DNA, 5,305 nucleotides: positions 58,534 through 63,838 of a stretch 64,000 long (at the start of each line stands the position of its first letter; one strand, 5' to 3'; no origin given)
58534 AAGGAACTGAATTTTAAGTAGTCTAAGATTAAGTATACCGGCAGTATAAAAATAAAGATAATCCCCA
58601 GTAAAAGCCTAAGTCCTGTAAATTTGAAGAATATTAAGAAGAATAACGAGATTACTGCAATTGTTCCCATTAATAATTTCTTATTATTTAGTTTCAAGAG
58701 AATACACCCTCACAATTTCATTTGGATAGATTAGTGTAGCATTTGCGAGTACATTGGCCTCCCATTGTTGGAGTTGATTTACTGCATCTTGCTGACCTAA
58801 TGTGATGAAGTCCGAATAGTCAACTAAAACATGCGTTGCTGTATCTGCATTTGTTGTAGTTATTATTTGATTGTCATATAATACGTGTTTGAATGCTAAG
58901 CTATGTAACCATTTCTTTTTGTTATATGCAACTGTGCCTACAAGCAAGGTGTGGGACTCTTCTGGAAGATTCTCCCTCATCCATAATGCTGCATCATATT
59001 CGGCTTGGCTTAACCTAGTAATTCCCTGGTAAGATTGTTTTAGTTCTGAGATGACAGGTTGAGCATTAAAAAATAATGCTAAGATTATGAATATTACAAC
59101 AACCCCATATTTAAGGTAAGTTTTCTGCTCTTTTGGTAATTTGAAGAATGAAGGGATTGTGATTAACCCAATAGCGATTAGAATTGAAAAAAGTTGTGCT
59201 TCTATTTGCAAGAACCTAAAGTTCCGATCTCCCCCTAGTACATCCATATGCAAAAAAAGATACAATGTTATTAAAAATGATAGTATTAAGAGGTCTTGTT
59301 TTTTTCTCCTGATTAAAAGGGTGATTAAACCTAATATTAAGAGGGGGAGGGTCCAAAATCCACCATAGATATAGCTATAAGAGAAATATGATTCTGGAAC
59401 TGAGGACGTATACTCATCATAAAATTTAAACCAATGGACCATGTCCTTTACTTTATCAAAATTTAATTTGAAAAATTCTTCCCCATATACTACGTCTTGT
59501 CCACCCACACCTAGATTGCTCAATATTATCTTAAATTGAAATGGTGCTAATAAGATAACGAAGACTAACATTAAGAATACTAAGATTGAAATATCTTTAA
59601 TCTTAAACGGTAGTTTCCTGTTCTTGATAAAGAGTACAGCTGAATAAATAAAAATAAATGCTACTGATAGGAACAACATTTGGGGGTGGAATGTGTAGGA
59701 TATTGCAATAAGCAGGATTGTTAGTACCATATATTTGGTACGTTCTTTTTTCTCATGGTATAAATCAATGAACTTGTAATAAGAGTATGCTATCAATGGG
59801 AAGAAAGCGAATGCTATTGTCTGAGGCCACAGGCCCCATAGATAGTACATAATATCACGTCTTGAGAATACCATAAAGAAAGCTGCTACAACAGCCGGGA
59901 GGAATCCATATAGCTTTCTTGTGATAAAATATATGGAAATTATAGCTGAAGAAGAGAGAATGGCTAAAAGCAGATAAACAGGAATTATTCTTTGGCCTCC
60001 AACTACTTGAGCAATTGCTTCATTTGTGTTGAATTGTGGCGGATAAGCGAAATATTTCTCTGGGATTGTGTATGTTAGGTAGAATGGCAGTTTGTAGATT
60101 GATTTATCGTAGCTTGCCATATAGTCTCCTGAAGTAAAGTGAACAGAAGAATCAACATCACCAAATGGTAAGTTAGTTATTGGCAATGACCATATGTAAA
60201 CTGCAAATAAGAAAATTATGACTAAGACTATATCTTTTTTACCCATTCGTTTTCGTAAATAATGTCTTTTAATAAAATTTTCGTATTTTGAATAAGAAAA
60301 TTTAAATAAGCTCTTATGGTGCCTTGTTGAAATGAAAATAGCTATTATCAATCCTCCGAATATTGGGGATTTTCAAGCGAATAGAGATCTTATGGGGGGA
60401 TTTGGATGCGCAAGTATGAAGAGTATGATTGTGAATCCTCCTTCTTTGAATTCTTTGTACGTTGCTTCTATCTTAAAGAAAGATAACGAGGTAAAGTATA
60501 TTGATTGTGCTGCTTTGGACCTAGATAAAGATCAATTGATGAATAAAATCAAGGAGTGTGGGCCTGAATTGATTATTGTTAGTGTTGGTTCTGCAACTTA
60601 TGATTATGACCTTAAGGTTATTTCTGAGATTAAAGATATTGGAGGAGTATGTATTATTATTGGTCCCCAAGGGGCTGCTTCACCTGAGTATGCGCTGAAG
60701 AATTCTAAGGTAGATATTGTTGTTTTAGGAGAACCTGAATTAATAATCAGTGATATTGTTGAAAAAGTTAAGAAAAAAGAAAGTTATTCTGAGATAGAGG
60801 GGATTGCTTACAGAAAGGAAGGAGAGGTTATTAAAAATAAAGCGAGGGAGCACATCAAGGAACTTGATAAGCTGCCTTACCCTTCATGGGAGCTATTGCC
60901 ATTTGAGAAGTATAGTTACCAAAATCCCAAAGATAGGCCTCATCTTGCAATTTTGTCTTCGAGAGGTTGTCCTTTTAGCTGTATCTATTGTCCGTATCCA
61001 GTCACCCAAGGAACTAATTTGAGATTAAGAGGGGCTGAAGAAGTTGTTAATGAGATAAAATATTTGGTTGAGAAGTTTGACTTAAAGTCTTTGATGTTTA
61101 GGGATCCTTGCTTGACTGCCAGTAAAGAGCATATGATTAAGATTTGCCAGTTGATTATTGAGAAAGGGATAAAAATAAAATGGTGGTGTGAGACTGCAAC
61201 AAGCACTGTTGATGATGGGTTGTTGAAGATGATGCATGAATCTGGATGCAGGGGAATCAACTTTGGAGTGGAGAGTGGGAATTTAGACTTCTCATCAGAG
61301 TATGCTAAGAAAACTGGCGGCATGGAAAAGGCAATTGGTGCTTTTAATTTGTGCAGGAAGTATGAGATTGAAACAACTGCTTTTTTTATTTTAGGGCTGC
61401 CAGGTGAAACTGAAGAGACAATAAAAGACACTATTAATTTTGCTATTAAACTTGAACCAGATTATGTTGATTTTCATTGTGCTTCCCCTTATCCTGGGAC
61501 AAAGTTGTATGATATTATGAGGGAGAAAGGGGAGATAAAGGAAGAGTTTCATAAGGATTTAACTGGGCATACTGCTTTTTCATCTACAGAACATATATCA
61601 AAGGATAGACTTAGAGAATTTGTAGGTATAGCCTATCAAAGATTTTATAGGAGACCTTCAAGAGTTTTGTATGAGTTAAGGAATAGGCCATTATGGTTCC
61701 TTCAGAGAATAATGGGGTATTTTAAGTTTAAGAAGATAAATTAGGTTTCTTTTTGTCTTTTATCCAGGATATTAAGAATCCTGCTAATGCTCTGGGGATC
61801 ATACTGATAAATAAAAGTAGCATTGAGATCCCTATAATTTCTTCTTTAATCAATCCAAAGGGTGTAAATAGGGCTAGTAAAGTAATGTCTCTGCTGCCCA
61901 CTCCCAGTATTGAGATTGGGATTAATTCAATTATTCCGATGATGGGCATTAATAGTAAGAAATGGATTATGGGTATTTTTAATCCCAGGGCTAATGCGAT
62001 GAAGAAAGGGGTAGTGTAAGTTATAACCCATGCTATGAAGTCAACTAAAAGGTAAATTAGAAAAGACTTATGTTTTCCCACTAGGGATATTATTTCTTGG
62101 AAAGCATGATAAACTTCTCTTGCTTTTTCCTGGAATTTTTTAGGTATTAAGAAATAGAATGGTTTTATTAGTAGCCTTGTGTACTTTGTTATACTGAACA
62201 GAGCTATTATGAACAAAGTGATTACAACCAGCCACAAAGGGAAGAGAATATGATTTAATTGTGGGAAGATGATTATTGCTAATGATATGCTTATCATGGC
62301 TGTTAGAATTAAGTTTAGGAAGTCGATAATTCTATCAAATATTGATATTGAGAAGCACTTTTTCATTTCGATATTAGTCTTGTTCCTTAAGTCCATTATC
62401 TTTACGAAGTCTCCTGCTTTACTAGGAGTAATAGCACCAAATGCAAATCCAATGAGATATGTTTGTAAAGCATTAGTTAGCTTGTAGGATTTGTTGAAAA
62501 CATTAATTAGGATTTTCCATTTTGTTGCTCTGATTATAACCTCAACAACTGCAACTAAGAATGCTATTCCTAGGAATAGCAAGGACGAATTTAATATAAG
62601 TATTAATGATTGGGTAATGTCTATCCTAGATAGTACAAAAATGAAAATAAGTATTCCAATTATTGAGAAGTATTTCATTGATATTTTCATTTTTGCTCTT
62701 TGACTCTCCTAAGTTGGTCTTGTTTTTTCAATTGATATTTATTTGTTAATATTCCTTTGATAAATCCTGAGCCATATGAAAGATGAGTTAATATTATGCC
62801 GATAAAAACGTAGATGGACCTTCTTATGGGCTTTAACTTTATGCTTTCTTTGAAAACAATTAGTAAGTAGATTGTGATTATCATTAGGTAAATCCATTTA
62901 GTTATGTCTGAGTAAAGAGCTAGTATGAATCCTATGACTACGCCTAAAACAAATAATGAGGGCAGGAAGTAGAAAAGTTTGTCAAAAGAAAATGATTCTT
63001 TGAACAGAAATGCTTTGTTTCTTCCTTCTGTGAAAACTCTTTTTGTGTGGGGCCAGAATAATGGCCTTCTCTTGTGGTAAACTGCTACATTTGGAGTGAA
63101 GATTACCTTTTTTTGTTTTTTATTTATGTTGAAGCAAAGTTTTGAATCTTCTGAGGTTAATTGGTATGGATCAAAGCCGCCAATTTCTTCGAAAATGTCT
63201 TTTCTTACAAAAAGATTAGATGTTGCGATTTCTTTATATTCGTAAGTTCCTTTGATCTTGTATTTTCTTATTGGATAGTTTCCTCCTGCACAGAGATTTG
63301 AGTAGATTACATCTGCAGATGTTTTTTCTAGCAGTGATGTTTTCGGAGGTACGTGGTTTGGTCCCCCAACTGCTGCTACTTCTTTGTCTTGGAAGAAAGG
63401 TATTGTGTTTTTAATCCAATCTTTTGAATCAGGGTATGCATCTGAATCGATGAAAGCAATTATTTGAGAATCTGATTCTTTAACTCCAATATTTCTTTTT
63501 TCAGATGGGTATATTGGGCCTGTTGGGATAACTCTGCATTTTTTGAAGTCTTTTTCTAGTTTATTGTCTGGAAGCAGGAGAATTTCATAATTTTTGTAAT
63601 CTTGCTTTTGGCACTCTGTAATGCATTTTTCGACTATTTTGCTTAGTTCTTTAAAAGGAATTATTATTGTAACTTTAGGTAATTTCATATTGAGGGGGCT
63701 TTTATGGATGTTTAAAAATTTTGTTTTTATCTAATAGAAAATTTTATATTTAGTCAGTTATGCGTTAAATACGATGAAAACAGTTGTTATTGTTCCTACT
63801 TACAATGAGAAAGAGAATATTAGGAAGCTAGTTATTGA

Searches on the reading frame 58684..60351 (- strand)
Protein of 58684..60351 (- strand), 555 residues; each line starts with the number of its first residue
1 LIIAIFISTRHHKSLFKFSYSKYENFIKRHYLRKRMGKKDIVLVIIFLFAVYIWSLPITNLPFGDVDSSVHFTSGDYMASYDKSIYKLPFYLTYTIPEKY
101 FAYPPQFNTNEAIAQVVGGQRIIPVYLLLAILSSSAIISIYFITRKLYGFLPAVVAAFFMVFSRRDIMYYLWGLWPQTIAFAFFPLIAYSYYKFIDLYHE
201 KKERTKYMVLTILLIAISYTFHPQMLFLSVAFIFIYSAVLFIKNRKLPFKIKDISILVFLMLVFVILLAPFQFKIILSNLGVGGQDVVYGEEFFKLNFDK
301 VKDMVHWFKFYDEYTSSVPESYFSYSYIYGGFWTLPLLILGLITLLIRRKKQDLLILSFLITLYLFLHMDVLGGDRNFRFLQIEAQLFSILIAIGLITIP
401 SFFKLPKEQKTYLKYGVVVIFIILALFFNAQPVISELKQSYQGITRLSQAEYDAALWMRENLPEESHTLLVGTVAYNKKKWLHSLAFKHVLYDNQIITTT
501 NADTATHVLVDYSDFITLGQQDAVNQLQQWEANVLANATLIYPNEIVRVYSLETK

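Call 53: search_protein_families(library=pfam, proteins=[window:58684-60351:-], max_evalue=0.0001)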
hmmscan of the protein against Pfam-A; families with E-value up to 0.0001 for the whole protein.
window:58684-60351:- (555 aa): 2 families
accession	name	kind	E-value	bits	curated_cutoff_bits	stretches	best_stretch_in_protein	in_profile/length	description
PF20176.3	DUF6541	-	4.3e-10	38.9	29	1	125-372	189-414/646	Family of unknown function (DUF6541)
PF13231.12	PMT_2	-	1.1e-05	26.1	26.1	1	114-264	14-155/160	Dolichyl-phosphate-mannose-protein mannosyltransferase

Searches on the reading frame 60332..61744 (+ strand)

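Call 53: search_protein_families(library=pfam, proteins=[window:60332-61744:+], max_evalue=0.0001)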
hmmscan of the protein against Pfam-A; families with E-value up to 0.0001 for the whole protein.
window:60332-61744:+ (470 aa): 2 families
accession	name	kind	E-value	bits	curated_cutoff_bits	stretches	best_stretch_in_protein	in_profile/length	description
PF04055.27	Radical_SAM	-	4.1e-21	76.3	29.5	1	209-371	3-166/166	Radical SAM superfamily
PF02310.24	B12-binding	-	7.2e-09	36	32.1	1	37-139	13-117/121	B12 binding domain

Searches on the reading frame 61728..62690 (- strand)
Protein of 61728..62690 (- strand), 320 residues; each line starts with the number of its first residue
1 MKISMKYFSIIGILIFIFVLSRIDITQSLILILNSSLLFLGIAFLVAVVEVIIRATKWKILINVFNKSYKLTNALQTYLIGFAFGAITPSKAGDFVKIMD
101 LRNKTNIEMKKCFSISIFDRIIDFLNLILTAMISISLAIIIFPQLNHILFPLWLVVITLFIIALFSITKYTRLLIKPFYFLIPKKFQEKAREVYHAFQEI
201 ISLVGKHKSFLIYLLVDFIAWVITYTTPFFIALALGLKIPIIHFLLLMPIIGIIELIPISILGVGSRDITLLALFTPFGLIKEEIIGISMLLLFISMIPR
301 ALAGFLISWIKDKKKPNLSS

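Call 53: search_protein_families(library=pfam, proteins=[window:61728-62690:-], max_evalue=0.0001)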
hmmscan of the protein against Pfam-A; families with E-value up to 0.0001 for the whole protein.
window:61728-62690:- (320 aa): 1 family
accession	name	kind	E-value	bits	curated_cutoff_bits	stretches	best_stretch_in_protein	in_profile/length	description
PF03706.18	LPG_synthase_TM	-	1.4e-33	117.1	33.4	1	11-304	7-302/302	Lysylphosphatidylglycerol synthase TM region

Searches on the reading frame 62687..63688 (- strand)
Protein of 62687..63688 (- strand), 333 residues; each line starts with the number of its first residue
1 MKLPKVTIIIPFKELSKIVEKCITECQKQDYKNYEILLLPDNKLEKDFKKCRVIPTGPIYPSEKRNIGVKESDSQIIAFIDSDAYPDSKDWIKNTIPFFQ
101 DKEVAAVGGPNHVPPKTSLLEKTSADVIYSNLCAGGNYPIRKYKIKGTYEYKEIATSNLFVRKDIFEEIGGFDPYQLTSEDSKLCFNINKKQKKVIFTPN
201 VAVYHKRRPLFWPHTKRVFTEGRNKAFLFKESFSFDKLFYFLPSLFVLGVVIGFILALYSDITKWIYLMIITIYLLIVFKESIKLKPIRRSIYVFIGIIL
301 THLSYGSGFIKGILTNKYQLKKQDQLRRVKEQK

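Call 53: search_protein_families(library=pfam, proteins=[window:62687-63688:-], max_evalue=0.0001)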
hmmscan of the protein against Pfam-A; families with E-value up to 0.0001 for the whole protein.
window:62687-63688:- (333 aa): 3 families
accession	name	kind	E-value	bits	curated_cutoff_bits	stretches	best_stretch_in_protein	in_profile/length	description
PF00535.33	Glycos_transf_2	-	2.3e-12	47.6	23.3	1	7-169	1-167/168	Glycosyl transferase family 2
PF13632.12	Glyco_trans_2_3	-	5.8e-11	43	27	1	76-278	1-196/198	Glycosyl transferase family group 2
PF13641.12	Glyco_tranf_2_3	-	2.8e-09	37.8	27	1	4-217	1-223/230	Glycosyltransferase like family 2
